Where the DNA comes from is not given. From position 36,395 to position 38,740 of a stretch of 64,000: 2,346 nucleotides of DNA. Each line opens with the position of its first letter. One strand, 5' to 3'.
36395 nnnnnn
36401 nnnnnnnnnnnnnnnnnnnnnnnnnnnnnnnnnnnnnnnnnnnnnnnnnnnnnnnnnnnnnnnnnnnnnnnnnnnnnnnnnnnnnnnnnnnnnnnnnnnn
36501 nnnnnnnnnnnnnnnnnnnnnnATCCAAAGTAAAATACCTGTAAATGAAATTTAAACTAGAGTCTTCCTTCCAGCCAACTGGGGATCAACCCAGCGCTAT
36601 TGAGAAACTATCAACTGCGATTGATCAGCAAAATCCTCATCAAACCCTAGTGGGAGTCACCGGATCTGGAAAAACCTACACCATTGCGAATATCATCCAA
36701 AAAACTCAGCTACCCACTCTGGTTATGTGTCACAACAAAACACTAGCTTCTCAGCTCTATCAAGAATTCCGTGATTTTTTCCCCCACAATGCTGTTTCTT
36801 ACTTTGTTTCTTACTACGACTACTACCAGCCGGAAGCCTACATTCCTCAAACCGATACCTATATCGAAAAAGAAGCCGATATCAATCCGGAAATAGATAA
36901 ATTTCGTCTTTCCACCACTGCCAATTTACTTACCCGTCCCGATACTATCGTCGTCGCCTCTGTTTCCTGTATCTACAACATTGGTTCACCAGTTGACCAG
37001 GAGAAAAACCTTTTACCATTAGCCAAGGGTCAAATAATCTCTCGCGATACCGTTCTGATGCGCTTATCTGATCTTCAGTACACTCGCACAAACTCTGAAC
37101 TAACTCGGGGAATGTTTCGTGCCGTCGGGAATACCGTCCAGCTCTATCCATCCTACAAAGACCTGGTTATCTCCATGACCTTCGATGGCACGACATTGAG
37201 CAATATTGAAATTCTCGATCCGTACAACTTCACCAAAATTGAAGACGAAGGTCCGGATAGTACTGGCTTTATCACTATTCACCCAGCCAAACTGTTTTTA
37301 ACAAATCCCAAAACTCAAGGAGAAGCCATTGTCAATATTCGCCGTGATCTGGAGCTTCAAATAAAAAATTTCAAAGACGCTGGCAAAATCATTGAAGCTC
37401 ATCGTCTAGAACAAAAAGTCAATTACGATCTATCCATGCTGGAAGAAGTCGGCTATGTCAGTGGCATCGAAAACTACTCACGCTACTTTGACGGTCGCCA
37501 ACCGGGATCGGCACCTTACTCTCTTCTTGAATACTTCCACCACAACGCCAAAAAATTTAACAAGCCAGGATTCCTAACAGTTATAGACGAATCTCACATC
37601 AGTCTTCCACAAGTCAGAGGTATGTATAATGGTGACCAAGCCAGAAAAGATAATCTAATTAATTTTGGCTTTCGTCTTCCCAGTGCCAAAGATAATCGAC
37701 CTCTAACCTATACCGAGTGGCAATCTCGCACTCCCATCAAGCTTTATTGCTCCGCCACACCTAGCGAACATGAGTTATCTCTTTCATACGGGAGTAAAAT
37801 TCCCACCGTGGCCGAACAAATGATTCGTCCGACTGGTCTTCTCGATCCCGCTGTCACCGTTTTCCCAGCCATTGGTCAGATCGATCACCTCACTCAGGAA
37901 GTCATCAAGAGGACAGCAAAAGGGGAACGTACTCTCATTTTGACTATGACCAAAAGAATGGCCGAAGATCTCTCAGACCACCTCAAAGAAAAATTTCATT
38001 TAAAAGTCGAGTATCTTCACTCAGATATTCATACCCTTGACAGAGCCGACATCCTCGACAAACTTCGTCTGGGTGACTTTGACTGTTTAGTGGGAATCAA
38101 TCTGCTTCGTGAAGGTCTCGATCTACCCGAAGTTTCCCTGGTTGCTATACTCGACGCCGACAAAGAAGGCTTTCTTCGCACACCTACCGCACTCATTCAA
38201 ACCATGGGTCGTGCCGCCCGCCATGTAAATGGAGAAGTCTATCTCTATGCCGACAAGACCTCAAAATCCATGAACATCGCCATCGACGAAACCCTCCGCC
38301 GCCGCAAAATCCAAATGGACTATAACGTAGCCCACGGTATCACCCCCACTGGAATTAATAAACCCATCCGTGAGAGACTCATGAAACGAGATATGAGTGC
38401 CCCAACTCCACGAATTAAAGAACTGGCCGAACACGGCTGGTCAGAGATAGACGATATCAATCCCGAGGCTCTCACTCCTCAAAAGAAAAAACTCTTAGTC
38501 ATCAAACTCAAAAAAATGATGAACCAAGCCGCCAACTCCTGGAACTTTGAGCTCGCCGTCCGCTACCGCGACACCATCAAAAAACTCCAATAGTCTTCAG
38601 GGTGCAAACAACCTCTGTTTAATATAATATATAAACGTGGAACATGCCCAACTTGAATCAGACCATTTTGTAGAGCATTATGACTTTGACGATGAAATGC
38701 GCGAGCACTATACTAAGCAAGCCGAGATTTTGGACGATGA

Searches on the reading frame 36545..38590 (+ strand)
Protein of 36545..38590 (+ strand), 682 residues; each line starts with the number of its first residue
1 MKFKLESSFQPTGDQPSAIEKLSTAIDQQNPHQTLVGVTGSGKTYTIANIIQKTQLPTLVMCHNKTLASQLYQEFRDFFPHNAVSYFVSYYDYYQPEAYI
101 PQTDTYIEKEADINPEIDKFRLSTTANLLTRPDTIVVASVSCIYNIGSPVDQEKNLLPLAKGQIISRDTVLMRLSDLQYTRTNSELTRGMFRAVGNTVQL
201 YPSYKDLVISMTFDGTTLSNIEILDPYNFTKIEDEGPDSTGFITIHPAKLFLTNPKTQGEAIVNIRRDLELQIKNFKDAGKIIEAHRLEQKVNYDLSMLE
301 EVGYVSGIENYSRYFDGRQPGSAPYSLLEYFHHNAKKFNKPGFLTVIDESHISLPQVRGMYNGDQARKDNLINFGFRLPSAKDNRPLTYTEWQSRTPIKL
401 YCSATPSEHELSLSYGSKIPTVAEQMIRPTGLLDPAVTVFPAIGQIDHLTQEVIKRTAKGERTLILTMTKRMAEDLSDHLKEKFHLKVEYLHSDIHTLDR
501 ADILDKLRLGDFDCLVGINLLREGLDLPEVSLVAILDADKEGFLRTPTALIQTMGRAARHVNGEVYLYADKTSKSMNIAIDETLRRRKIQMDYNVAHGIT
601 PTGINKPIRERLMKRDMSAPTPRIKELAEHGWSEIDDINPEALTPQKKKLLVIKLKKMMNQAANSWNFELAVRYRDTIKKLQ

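Call 43: search_protein_families(library=pfam, proteins=[window:36545-38590:+], max_evalue=0.0001)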
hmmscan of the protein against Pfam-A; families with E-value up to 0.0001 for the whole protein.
window:36545-38590:+ (682 aa): 6 families
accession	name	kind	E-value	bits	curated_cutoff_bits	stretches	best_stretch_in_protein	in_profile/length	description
PF00271.37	Helicase_C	-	1.8e-21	76.9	23.5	1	446-560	3-109/110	Helicase conserved C-terminal domain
PF12344.14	UvrB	-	7.1e-20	71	27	1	567-609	1-43/43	Ultra-violet resistance protein B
PF17757.6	UvrB_inter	-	8.5e-14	51.9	22.9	1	157-234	1-79/91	UvrB interaction domain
PF04851.21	ResIII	-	1.3e-12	48.4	22.5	1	10-83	3-81/164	Type III restriction enzyme, res subunit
PF02151.25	UVR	-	8.5e-08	32.1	21.5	1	651-682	3-34/36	UvrB/uvrC motif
PF00270.35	DEAD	-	1.4e-07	31.9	26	0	17-83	6-73/167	DEAD/DEAH box helicase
